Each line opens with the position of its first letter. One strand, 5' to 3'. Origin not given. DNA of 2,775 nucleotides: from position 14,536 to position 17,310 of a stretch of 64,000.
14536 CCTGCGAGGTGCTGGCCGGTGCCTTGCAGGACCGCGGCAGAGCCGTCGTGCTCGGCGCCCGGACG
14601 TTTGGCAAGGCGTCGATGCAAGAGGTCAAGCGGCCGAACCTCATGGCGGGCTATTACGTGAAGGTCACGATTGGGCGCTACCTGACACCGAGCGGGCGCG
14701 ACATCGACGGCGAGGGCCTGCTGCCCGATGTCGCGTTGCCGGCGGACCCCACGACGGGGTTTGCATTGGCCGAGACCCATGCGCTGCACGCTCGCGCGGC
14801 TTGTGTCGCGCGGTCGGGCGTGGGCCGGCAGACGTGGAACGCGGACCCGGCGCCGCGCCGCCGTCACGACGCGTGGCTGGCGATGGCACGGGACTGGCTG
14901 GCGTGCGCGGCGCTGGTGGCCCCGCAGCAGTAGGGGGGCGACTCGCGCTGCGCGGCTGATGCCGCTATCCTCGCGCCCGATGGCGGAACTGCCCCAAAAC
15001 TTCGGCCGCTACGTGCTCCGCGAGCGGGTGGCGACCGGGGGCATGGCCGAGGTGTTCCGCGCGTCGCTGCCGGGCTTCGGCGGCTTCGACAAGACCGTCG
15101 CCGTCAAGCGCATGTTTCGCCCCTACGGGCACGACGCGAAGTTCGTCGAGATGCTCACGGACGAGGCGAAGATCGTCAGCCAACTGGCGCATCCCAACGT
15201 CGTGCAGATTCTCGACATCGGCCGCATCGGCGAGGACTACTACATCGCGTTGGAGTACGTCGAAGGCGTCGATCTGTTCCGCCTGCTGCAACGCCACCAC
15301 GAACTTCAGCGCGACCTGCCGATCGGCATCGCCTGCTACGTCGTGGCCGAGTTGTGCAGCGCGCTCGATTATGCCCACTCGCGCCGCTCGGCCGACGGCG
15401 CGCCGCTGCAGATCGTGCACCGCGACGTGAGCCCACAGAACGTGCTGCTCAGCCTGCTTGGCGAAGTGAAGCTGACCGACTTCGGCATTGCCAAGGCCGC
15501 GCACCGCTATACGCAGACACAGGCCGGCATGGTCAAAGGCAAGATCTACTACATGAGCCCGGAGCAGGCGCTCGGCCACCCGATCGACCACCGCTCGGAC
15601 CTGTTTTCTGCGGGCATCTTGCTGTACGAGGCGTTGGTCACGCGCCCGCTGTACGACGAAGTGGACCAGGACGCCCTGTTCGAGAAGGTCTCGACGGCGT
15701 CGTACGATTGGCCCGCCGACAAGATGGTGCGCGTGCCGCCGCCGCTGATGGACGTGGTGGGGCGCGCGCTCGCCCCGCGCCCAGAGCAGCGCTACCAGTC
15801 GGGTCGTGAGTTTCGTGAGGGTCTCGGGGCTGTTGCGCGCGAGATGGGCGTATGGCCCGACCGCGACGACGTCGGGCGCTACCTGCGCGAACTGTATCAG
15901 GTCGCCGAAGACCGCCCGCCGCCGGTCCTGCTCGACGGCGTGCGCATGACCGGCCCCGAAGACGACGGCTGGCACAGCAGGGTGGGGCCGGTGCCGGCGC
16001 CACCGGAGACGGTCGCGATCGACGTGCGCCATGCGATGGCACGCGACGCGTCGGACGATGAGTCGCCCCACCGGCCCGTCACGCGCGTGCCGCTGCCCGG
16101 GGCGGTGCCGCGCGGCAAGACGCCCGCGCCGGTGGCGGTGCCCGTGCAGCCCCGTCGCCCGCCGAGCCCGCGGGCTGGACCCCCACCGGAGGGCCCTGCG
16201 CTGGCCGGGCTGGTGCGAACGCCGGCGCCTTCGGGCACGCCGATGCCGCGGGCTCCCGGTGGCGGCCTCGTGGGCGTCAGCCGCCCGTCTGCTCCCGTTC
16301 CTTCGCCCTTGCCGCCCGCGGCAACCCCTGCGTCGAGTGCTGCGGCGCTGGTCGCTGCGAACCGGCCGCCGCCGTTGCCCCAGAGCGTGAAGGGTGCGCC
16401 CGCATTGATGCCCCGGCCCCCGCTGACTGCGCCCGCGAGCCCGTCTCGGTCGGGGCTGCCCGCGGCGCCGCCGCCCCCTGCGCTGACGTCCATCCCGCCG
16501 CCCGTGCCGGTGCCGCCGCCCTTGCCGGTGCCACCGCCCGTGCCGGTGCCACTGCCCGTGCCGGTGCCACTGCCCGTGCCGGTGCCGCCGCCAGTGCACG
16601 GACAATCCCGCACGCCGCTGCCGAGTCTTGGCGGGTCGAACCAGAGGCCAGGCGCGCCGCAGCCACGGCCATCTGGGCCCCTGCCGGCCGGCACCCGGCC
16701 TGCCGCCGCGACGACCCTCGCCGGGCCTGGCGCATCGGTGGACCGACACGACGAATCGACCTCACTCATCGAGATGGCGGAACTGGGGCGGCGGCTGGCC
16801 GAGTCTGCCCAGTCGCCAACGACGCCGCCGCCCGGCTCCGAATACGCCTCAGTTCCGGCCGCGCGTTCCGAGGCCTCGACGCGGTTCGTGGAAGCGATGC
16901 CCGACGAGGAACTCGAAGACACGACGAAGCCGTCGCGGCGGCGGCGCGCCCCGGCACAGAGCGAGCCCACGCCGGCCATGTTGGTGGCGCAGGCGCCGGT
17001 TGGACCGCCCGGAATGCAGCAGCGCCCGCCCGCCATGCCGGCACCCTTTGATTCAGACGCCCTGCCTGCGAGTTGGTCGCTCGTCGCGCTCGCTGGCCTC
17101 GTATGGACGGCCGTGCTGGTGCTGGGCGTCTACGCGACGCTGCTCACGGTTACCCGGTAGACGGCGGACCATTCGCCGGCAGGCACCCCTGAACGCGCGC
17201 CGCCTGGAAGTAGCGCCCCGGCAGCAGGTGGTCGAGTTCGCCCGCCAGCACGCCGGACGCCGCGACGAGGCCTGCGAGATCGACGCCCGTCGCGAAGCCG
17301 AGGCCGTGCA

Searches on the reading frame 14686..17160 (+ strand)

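Call 83: search_protein_families(library=pfam, proteins=[window:14686-17160:+], max_evalue=0.00001)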
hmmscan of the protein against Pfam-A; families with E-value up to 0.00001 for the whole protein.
window:14686-17160:+ (824 aa): 2 families
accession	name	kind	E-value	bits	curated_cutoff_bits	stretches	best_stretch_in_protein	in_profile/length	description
PF00069.31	Pkinase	-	1.1e-35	123.8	31.7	1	115-370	7-252/263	Protein kinase domain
PF07714.23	PK_Tyr_Ser-Thr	-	2.6e-29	102.7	23.1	1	111-370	3-249/258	Protein tyrosine and serine/threonine kinase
